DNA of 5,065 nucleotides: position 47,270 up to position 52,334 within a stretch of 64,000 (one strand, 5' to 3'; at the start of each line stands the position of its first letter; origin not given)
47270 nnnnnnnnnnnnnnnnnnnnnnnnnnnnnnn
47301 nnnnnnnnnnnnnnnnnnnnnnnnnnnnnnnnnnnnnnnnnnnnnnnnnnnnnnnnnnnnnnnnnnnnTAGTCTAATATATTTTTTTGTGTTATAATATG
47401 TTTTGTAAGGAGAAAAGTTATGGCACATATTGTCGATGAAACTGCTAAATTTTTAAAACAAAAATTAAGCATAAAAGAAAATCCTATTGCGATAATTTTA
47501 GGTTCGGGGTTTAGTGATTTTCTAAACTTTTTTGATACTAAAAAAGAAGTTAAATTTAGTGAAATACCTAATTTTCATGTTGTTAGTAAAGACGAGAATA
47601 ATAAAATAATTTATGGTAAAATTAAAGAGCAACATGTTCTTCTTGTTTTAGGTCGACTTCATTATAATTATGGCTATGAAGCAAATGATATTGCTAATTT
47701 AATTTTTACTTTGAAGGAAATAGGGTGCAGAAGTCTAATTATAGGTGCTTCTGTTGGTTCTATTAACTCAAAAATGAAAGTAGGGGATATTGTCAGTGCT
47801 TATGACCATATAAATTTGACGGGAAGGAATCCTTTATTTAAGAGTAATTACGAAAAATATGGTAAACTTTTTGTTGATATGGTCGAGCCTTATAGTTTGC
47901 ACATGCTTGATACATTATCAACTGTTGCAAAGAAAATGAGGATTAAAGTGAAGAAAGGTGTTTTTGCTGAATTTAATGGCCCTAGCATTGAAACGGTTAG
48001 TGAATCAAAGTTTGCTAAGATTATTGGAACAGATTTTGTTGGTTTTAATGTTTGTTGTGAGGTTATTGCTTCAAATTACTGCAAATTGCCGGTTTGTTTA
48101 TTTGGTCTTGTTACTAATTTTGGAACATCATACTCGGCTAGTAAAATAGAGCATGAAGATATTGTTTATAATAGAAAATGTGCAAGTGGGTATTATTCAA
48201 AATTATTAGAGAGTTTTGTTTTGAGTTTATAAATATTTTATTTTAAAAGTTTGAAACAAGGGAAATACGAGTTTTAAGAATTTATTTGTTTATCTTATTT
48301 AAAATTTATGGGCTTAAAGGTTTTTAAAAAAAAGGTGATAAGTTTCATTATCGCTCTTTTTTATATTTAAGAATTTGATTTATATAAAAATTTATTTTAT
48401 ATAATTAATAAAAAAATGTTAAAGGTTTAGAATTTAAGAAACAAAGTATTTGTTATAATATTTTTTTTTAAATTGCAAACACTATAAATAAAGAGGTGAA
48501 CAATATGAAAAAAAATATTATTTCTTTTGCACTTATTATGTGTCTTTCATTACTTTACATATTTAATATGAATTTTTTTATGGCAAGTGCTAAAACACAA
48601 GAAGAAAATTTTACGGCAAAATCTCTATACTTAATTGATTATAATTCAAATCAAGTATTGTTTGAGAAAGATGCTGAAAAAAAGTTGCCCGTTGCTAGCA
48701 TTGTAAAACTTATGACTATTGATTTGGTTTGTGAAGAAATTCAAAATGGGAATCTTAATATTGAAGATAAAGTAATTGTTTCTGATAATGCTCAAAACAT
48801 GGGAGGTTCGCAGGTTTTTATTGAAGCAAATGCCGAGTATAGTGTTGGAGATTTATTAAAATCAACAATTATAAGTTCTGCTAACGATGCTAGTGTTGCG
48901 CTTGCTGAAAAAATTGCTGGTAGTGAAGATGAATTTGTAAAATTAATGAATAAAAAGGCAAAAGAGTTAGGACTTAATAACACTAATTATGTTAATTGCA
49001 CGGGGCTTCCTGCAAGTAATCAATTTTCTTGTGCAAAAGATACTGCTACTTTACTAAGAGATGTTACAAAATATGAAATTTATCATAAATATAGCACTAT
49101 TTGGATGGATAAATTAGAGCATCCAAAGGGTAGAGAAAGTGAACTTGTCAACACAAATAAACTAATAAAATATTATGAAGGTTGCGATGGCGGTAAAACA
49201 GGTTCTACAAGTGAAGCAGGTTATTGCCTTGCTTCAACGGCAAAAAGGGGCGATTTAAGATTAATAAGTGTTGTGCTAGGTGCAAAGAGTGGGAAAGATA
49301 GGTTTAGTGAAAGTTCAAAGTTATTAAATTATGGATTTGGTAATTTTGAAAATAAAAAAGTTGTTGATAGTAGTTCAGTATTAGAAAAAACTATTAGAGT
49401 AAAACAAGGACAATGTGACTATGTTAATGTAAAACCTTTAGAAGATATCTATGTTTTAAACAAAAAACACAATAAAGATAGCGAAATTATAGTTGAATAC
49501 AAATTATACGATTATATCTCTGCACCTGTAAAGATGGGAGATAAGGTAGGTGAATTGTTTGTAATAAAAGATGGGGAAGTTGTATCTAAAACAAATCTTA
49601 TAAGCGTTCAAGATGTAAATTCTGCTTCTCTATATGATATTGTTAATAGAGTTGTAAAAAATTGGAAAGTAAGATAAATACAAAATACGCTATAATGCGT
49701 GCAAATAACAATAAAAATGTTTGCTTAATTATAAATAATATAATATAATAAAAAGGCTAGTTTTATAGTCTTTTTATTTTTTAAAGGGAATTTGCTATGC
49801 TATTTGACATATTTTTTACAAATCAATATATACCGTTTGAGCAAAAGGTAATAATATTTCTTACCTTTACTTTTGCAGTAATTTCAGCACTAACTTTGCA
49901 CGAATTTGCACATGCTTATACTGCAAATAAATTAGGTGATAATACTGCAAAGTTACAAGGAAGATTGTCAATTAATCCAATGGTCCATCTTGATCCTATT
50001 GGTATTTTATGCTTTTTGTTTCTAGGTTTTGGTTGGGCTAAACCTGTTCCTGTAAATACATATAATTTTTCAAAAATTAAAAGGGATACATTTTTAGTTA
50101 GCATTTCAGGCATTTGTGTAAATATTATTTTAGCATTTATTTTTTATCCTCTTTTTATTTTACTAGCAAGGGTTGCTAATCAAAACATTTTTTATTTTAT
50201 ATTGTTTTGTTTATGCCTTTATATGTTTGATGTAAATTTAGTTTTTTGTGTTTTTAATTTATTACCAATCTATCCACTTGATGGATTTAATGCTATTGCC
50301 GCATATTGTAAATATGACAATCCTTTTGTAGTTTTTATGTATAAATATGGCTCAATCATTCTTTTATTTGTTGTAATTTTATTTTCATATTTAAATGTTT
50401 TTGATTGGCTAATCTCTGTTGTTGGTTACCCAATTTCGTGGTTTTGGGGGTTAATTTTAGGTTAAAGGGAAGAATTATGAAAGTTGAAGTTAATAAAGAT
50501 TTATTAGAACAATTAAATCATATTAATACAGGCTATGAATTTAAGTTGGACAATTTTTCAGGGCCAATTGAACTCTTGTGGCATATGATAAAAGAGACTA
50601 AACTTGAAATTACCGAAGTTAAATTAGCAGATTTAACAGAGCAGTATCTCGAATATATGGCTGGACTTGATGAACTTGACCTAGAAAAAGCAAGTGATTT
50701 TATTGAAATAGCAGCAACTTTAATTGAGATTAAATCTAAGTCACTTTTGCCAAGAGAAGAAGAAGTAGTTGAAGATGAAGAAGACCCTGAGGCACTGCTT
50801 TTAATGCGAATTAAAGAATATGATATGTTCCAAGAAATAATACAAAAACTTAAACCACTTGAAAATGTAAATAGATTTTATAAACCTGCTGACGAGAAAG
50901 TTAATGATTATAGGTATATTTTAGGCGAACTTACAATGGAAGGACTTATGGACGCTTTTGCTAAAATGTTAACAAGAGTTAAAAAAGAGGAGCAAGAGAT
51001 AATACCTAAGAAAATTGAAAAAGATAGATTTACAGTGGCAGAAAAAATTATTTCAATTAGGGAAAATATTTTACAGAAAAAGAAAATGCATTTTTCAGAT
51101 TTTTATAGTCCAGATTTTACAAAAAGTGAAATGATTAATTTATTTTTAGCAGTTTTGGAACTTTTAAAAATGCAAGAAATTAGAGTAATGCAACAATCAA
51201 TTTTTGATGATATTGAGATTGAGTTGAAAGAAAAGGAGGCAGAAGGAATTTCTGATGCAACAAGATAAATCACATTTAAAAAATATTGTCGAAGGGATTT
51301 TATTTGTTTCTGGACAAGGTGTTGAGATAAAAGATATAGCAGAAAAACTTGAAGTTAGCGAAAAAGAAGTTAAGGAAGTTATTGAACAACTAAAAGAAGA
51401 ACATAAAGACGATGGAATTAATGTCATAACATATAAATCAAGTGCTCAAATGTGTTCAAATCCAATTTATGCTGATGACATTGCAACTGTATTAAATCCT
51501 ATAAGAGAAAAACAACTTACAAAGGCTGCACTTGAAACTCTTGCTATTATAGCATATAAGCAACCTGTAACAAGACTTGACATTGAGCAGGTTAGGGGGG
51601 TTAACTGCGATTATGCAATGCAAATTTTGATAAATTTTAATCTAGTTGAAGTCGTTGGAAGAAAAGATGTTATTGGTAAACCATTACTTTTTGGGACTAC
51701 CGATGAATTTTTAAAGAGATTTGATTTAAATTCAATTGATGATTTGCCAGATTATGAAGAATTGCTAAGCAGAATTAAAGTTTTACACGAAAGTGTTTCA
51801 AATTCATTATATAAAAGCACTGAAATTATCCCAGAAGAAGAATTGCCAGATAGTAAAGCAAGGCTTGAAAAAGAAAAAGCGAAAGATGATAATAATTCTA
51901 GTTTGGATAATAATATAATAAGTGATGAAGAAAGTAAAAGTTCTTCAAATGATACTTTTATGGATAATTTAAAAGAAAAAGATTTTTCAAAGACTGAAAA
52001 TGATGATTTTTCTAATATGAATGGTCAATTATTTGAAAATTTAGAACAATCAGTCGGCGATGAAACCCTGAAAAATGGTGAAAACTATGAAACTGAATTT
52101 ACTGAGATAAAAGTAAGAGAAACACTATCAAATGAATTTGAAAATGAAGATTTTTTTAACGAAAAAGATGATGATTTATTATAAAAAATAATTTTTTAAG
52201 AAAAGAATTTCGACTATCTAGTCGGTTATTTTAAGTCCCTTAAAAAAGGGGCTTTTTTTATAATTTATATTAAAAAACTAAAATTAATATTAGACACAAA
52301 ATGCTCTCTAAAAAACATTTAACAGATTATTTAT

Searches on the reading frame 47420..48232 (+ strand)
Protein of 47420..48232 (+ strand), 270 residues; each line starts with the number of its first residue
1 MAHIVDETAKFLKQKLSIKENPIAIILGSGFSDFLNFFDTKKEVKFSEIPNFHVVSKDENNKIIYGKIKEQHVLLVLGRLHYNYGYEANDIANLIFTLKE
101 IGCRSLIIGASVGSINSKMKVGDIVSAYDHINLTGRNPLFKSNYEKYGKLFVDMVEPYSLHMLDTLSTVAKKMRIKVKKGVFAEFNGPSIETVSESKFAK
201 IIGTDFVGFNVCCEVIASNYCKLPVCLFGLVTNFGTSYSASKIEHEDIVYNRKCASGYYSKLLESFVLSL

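Call 37: search_protein_families(library=pfam, proteins=[window:47420-48232:+], max_evalue=0.00001)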
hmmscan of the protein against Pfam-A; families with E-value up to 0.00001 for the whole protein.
window:47420-48232:+ (270 aa): 1 family
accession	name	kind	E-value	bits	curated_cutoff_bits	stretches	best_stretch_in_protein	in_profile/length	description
PF01048.26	PNP_UDP_1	-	3.3e-27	95.9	25.1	1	22-267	1-232/233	Phosphorylase superfamily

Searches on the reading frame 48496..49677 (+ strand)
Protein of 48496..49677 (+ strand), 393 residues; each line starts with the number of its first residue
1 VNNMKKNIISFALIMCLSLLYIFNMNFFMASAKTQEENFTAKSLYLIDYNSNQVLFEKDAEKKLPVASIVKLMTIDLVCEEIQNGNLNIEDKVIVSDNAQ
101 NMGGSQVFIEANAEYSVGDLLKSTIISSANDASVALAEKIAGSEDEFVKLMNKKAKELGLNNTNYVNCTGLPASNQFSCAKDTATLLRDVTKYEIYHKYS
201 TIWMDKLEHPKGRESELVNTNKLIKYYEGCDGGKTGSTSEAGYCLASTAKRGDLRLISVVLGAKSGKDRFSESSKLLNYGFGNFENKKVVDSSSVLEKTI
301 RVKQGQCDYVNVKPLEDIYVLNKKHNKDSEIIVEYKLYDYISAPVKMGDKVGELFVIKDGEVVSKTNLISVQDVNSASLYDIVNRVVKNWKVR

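Call 37: search_protein_families(library=pfam, proteins=[window:48496-49677:+], max_evalue=0.00001)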
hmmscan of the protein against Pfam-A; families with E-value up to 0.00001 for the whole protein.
window:48496-49677:+ (393 aa): 3 families
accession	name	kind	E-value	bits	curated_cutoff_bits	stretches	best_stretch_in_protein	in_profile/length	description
PF00768.25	Peptidase_S11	-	1.2e-72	244.7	27.6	1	33-264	4-238/239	D-alanyl-D-alanine carboxypeptidase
PF13354.11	Beta-lactamase2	-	1.3e-14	54.5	22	1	44-204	2-160/214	Beta-lactamase enzyme family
PF07943.18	PBP5_C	-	2.6e-13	50.4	21.2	1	284-375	1-90/91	Penicillin-binding protein 5, C-terminal domain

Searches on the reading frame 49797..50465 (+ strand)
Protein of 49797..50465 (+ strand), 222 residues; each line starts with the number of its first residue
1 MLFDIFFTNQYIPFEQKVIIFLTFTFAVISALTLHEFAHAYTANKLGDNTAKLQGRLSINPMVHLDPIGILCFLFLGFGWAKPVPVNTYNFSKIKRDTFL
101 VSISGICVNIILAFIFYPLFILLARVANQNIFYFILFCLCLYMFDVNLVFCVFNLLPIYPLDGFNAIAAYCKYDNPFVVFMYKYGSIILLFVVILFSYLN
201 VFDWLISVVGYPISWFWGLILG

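Call 37: search_protein_families(library=pfam, proteins=[window:49797-50465:+], max_evalue=0.00001)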
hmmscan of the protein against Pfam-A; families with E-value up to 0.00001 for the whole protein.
window:49797-50465:+ (222 aa): 1 family
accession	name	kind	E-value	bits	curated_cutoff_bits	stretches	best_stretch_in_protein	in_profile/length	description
PF02163.28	Peptidase_M50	-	4.7e-07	29.8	27.2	0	24-172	2-195/221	Peptidase family M50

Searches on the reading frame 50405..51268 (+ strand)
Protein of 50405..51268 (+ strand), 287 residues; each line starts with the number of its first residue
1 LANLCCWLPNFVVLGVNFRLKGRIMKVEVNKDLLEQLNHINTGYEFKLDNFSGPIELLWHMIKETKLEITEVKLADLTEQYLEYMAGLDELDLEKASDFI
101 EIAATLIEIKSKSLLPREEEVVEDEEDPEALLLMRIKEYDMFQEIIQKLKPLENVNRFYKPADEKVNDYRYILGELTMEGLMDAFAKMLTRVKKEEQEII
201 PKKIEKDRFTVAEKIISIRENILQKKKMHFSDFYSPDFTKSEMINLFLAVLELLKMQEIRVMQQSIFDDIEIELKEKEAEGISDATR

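Call 37: search_protein_families(library=pfam, proteins=[window:50405-51268:+], max_evalue=0.00001)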
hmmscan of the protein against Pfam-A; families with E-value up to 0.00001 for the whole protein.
window:50405-51268:+ (287 aa): 1 family
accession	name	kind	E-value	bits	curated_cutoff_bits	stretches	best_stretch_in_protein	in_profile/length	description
PF02616.19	SMC_ScpA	-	2.7e-23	83.6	24.6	1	61-273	1-230/232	Segregation and condensation protein ScpA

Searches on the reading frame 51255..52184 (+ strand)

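Call 37: search_protein_families(library=pfam, proteins=[window:51255-52184:+], max_evalue=0.00001)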
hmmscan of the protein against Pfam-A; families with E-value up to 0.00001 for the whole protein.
window:51255-52184:+ (309 aa): 1 family
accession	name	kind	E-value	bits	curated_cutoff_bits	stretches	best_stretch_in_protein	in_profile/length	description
PF04079.22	SMC_ScpB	-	5.9e-49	166.1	27.4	1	11-166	2-159/160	Segregation and condensation complex subunit ScpB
